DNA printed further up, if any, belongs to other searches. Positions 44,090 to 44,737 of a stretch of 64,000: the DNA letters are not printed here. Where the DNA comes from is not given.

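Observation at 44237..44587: Duplicated DsrJ: two paralogous triheme cytochromes, one with dsrMK and one with qmoC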

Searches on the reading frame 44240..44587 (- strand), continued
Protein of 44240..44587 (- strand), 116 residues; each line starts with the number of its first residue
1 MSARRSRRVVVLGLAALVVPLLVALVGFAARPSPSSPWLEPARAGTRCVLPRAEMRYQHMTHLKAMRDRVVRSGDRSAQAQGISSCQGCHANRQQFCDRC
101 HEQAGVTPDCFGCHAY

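Call 51: search_protein_families(library=pfam, proteins=[L039:798-2243:+, L039:2845-4362:+, L039:4359-4751:+, L039:12423-13325:-, L039:13188-14924:+, L039:14914-16641:+, L039:16746-19337:-, L039:2412-2873:-], max_evalue=0.0001)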
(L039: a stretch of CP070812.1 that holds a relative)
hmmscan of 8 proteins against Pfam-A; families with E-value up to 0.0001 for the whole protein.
L039:798-2243:+ (481 aa): 3 families
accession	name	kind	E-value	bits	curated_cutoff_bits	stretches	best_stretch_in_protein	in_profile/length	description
PF00753.33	Lactamase_B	-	7.3e-08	33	22.7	1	113-245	5-147/196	Metallo-beta-lactamase superfamily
PF07719.23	TPR_2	-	1.5e-06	28.3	27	1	438-467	4-33/34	Tetratricopeptide repeat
PF13424.12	TPR_12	-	5.9e-05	23.6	30.1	0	415-464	20-74/77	Tetratricopeptide repeat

L039:2845-4362:+ (505 aa): 8 families
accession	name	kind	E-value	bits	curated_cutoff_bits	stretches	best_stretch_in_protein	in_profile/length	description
PF09339.16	HTH_IclR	-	3e-07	30.5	22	1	194-229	15-50/52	IclR helix-turn-helix domain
PF01909.29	NTP_transf_2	-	3.6e-07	30.9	21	1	423-452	14-43/93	Nucleotidyltransferase domain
PF13545.12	HTH_Crp_2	-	8.9e-07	29.2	27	1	201-246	26-67/70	Crp-like helix-turn-helix domain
PF18765.7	Polbeta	-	1.2e-06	29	26.9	1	422-459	12-49/93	Polymerase beta, Nucleotidyltransferase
PF12802.13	MarR_2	-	1.1e-05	25.9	27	1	200-233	23-56/61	MarR family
PF01047.28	MarR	-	1.6e-05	25.1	24.6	1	200-231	20-51/59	MarR family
PF13412.12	HTH_24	-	4.5e-05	23.4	21.9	0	201-228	21-48/48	Winged helix-turn-helix DNA-binding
PF01325.25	Fe_dep_repress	-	6.7e-05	23.5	26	0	199-231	24-56/60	Iron dependent repressor, N-terminal DNA binding domain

L039:4359-4751:+ (130 aa): 1 family
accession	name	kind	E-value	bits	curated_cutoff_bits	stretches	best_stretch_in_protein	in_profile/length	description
PF05168.19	HEPN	-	3.7e-14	53.3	22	1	6-120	2-115/117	HEPN domain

L039:12423-13325:- (300 aa): 0 families

L039:13188-14924:+ (578 aa): 10 families
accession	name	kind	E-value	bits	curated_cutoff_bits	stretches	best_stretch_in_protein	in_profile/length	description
PF14559.12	TPR_19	-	3.4e-18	66.2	25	1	392-444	5-57/68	Tetratricopeptide repeat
PF07719.23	TPR_2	-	1.8e-16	59.3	27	0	450-474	5-29/34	Tetratricopeptide repeat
PF13431.12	TPR_17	-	8e-12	44.9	24.4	0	368-398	3-33/34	Tetratricopeptide repeat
PF00515.34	TPR_1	-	1.7e-10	40.7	27.8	0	379-409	2-32/34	Tetratricopeptide repeat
PF13428.12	TPR_14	-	4e-10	39.8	23.5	0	385-420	8-43/44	Tetratricopeptide repeat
PF13432.12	TPR_16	-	6.1e-09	36.6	32.7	0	362-412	15-65/65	Tetratricopeptide repeat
PF13181.12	TPR_8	-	1.4e-08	34.7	25.7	0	380-409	3-32/34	Tetratricopeptide repeat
PF13371.12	TPR_9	-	6.3e-08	33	35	1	428-474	11-57/73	Tetratricopeptide repeat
PF13424.12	TPR_12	-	5.7e-07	30.1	30.1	0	349-407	9-74/77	Tetratricopeptide repeat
PF13414.12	TPR_11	-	3e-06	27.3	26.8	0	333-352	18-37/42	TPR repeat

L039:14914-16641:+ (575 aa): 8 families
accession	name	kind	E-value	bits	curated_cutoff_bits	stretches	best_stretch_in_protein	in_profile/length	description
PF13431.12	TPR_17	-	2.3e-13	49.7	24.4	0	364-395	2-33/34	Tetratricopeptide repeat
PF07719.23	TPR_2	-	2.8e-13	49.3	27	0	377-406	3-32/34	Tetratricopeptide repeat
PF14559.12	TPR_19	-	1.5e-09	38.4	25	0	390-441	6-57/68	Tetratricopeptide repeat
PF13428.12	TPR_14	-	3.5e-09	36.9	23.5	0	414-442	6-34/44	Tetratricopeptide repeat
PF13414.12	TPR_11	-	6.1e-09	35.9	26.8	0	289-307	20-38/42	TPR repeat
PF13371.12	TPR_9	-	5.8e-07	29.9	35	0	418-470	4-56/73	Tetratricopeptide repeat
PF13432.12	TPR_16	-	6.9e-07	30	32.7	0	362-409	18-65/65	Tetratricopeptide repeat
PF00515.34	TPR_1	-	2.3e-06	27.6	27.8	0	449-470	7-28/34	Tetratricopeptide repeat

L039:16746-19337:- (863 aa): 2 families
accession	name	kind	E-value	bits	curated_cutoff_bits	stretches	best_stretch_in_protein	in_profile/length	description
PF12704.14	MacB_PCD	-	1.1e-29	104.7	27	2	122-330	2-204/207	MacB-like periplasmic core domain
PF02687.27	FtsX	-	3.7e-11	43.6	25.5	1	373-487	3-116/120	FtsX-like permease C-terminal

L039:2412-2873:- (153 aa): 0 families

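Call 58: predict_structure(alignment_id=A1)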
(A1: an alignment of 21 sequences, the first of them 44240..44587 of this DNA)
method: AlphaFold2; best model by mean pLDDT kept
length: 116 residues; sequences in the alignment: 21
mean_pLDDT: 67.7   pTM: 0.36
mean pLDDT of the five models: 67.7, 67.4, 66.1, 61.0, 60.7
residues with pLDDT >= 90: 19; 70-90: 29; 50-70: 50; < 50: 18
segments of 3 or more residues with pLDDT < 50: 80-85, 107-116
pLDDT, mean of each block of 10 residues (from residue 1): 79 93 91 57 57 68 79 72 52 63 51 38
secondary structure, 60 per line:
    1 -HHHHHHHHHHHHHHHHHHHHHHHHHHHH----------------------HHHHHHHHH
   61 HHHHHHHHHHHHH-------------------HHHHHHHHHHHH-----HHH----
elements in order: H2-29 H52-73 H93-104

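Call 59: search_solved_structures(query=A1, max_evalue=10, show_alignments=2)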
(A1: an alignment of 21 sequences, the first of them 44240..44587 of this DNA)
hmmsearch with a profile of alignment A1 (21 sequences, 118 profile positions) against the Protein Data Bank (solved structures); distinct sequences matched with E-value up to 10: 1.
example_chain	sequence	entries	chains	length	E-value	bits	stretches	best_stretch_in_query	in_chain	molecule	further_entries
8wzb_A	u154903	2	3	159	0.028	18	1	21-94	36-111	DPY30 domain containing 2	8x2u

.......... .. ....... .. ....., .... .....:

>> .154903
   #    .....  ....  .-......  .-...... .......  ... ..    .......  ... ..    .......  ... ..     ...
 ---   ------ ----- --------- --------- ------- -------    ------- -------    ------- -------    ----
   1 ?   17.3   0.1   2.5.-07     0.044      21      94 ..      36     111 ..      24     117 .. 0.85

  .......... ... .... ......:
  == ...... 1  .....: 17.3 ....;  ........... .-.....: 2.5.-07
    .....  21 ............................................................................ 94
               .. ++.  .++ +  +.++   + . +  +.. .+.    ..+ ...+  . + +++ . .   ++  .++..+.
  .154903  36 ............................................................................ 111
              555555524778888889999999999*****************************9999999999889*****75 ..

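Call 61: fold_search(model_id=the predicted structure, library=pdb)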
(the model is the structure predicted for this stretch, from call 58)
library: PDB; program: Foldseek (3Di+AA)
matches with E <= 10: 2; with E <= 0.001: 0
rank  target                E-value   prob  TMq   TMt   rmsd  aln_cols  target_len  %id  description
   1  8snh_G                5.0e+00  0.01  0.16  0.07  25.1       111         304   16  cytochrome bc1-cbb3 supercomplex from Pseudomonas aeruginosa (released 2023-10-11)
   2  7qtt_I                8.9e+00  0.02  0.24  0.32  16.9        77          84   13  Structural organization of a late activated human spliceosome (Baqr, core region) (released 2023-05-10)

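Call 67: search_protein_families(library=ncbifam, proteins=[P0058, P0060, L039:8536-9897:+, L039:9827-10321:+, L039:10302-11042:+, L039:11066-12361:+, L006:10375-11103:+, L006:11121-12314:+, L039:5194-6210:+, L039:6207-8489:+], max_evalue=1e-10)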
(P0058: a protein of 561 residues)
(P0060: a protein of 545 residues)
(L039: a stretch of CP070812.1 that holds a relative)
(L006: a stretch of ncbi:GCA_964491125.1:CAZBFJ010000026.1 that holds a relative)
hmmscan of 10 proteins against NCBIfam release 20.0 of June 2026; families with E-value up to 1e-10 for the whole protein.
P0058 (561 aa): 5 families
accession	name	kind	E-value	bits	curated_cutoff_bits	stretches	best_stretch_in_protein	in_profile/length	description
NF038018.1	qmoC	equivalog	3.8e-88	296.3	300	1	34-405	1-360/360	quinone-interacting membrane-bound oxidoreductase complex subunit QmoC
NF011607.0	PRK15033.1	subfamily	1.7e-20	73.3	524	1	96-405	68-373/389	tricarballylate utilization 4Fe-4S protein TcuB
TIGR02484.1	CitB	equivalog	3.6e-19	69.2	246.6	1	53-409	16-358/372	tricarballylate utilization 4Fe-4S protein TcuB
NF038038.1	cytoc_DsrJ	equivalog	4.8e-16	59.2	100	1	449-552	15-121/121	sulfate reduction electron transfer complex DsrMKJOP subunit DsrJ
TIGR03290.1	CoB_CoM_SS_C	equivalog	2.8e-14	53.3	160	1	52-125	3-76/144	CoB--CoM heterodisulfide reductase subunit C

P0060 (545 aa): 5 families
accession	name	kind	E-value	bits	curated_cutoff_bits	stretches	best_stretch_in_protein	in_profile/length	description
NF038018.1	qmoC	equivalog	1.3e-111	373.6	300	1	23-393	1-360/360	quinone-interacting membrane-bound oxidoreductase complex subunit QmoC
NF011607.0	PRK15033.1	subfamily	2e-27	96.2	524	1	85-404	68-384/389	tricarballylate utilization 4Fe-4S protein TcuB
TIGR02484.1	CitB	equivalog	1.5e-20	73.7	246.6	1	85-405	49-366/372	tricarballylate utilization 4Fe-4S protein TcuB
NF038038.1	cytoc_DsrJ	equivalog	6.6e-17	62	100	1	438-542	12-121/121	sulfate reduction electron transfer complex DsrMKJOP subunit DsrJ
TIGR03290.1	CoB_CoM_SS_C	equivalog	2.5e-15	56.7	160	1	40-119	2-81/144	CoB--CoM heterodisulfide reductase subunit C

L039:8536-9897:+ (453 aa): 5 families
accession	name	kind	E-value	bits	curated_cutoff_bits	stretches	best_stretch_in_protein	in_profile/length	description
NF038018.1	qmoC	equivalog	8.1e-110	367.6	300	1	49-419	1-360/360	quinone-interacting membrane-bound oxidoreductase complex subunit QmoC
TIGR03290.1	CoB_CoM_SS_C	equivalog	1.2e-17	64.2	160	1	66-140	2-76/144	CoB--CoM heterodisulfide reductase subunit C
NF011607.0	PRK15033.1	subfamily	6.3e-17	61.6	524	1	111-418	68-372/389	tricarballylate utilization 4Fe-4S protein TcuB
TIGR02484.1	CitB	equivalog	1.6e-13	50.6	246.6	1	110-425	48-360/372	tricarballylate utilization 4Fe-4S protein TcuB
NF041779.1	hetero_SS_HdrC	equivalog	5.1e-11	42.4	350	1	65-137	30-101/198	ferredoxin:CoB-CoM heterodisulfide reductase subunit HdrC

L039:9827-10321:+ (164 aa): 1 family
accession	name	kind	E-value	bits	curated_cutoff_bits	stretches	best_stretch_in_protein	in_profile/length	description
NF038038.1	cytoc_DsrJ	equivalog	1.1e-19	70.9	100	1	39-145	7-121/121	sulfate reduction electron transfer complex DsrMKJOP subunit DsrJ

L039:10302-11042:+ (246 aa): 17 families
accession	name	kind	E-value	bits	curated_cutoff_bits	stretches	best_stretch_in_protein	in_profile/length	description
NF045797.1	DsrO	equivalog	4.4e-88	294.7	200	1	5-244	3-234/235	sulfate reduction electron transfer complex DsrMKJOP subunit DsrO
NF011569.0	PRK14993.1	equivalog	2.4e-51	174.5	416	1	5-246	3-224/244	tetrathionate reductase subunit TtrB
TIGR03149.1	cyt_nit_nrfC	equivalog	1.1e-46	159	377.6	1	5-243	2-215/225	cytochrome c nitrite reductase Fe-S protein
NF041782.1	mnquin_red_QrcC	equivalog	1.3e-46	159.2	400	1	49-244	1-225/239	menaquinone reductase iron-sulfur cluster-binding subunit QrcC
NF041715.1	arsenate_red_ArrB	equivalog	2.1e-43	148.6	450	2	48-162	2-109/233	arsenate respiratory reductase iron-sulfur subunit ArrB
TIGR02951.1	DMSO_dmsB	equivalog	4.4e-31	108.1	214.1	1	49-214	2-155/161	DMSO/selenate family reductase complex B subunit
NF008134.0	PRK10882.1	equivalog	6.1e-30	104.4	263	1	5-228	2-224/329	hydrogenase 2 operon protein HybA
NF045715.1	sulf_resp_HmcB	equivalog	5.6e-29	101.2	420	1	7-231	2-217/307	sulfate respiration complex iron-sulfur protein HmcB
TIGR03478.1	DMSO_red_II_bet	subfamily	9.8e-28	97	480.7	1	107-244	128-253/321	DMSO reductase family type II enzyme, iron-sulfur subunit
NF038355.1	FDH3_beta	equivalog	4.9e-25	88.6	240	1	51-213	5-165/180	formate dehydrogenase FDH3 subunit beta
NF042979.1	EthbenzDh_ebdB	equivalog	1.4e-23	83.3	740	1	108-244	151-275/354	ethylbenzene dehydrogenase subunit beta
NF009408.0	PRK12769.1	equivalog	9.5e-18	63.6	1003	1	61-209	14-144/659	formate-dependent uric acid utilization protein AegA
NF007382.0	PRK09898.1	equivalog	9.3e-17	61.2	213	1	4-159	12-173/208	ferredoxin-like protein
TIGR01582.1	FDH-beta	equivalog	4e-16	59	334.7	1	51-224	24-194/283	formate dehydrogenase subunit beta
NF007658.0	PRK10330.1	equivalog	1.7e-15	57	260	1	57-208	11-153/181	electron transport protein HydN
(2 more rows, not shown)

L039:11066-12361:+ (431 aa): 1 family
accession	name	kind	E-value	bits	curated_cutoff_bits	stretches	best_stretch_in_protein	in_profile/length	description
NF045798.1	DsrP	equivalog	6.5e-23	81.7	350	1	12-284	9-268/346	sulfate reduction electron transfer complex DsrMKJOP subunit DsrP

L006:10375-11103:+ (242 aa): 16 families
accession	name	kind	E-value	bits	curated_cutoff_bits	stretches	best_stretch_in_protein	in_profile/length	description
NF045797.1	DsrO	equivalog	7.8e-83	277.5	200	1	2-240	4-234/235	sulfate reduction electron transfer complex DsrMKJOP subunit DsrO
NF011569.0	PRK14993.1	equivalog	4.6e-50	170.3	416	1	3-242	5-224/244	tetrathionate reductase subunit TtrB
NF041715.1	arsenate_red_ArrB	equivalog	3e-44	151.3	450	2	43-158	2-112/233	arsenate respiratory reductase iron-sulfur subunit ArrB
TIGR03149.1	cyt_nit_nrfC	equivalog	9.9e-40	136.2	377.6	1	2-240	3-216/225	cytochrome c nitrite reductase Fe-S protein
NF041782.1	mnquin_red_QrcC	equivalog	2e-38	132.4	400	1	45-240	2-225/239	menaquinone reductase iron-sulfur cluster-binding subunit QrcC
TIGR02951.1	DMSO_dmsB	equivalog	1.5e-29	103.1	214.1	1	44-210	2-155/161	DMSO/selenate family reductase complex B subunit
NF008134.0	PRK10882.1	equivalog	5.7e-29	101.2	263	1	1-221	2-221/329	hydrogenase 2 operon protein HybA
TIGR03478.1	DMSO_red_II_bet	subfamily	1.3e-28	99.8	480.7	1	99-240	127-253/321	DMSO reductase family type II enzyme, iron-sulfur subunit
NF038355.1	FDH3_beta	equivalog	4.7e-25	88.7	240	1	43-223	2-175/180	formate dehydrogenase FDH3 subunit beta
NF042979.1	EthbenzDh_ebdB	equivalog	6.8e-24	84.4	740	1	102-240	152-275/354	ethylbenzene dehydrogenase subunit beta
NF045715.1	sulf_resp_HmcB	equivalog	1.9e-22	79.7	420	1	2-197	1-190/307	sulfate respiration complex iron-sulfur protein HmcB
NF007658.0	PRK10330.1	equivalog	2.1e-17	63.2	260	1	46-200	5-152/181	electron transport protein HydN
NF009408.0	PRK12769.1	equivalog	9.5e-17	60.3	1003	1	55-199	13-141/659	formate-dependent uric acid utilization protein AegA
TIGR01660.1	narH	equivalog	2.8e-15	55.7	524.05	1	98-196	178-263/492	nitrate reductase subunit beta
NF009451.0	PRK12809.1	equivalog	2.6e-11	42.5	1154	1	56-201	14-135/639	formate-dependent uric acid utilization protein YgfT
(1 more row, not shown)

L006:11121-12314:+ (397 aa): 2 families
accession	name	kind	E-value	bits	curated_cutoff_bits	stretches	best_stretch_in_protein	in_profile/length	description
NF045798.1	DsrP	equivalog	2e-22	80.1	350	1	12-325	9-296/346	sulfate reduction electron transfer complex DsrMKJOP subunit DsrP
NF041784.1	mnquin_red_QrcD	equivalog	3.5e-13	49.6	570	0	198-348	223-376/408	menaquinone reductase integral membrane subunit QrcD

L039:5194-6210:+ (338 aa): 3 families
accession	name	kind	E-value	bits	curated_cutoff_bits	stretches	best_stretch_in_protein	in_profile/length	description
NF040770.1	hetero_SS_HdrA2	exception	5.1e-82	276.2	1100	1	2-338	217-563/777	CoB-CoM heterodisulfide reductase HdrA2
NF041778.1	hetero_SS_HdrA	equivalog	9.6e-65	218.8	1400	1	2-335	224-570/771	ferredoxin:CoB-CoM heterodisulfide reductase subunit HdrA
NF041891.1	hdrA_Methbact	equivalog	2.6e-58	197.9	1300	1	5-337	218-558/762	ferredoxin:CoB-CoM heterodisulfide reductase subunit HdrA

L039:6207-8489:+ (760 aa): 4 families
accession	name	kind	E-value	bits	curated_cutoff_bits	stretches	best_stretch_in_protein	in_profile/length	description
NF040770.1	hetero_SS_HdrA2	exception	3.4e-113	379.3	1100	3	484-754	516-773/777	CoB-CoM heterodisulfide reductase HdrA2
NF041891.1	hdrA_Methbact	equivalog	3.7e-68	230.5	1300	3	248-422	312-492/762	ferredoxin:CoB-CoM heterodisulfide reductase subunit HdrA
NF041778.1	hetero_SS_HdrA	equivalog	7.1e-65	219.2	1400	2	248-425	325-509/771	ferredoxin:CoB-CoM heterodisulfide reductase subunit HdrA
NF045873.1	F420_non_VhuD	exception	1.8e-14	54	215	1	626-758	2-131/132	F420-non-reducing hydrogenase iron-sulfur subunit VhuD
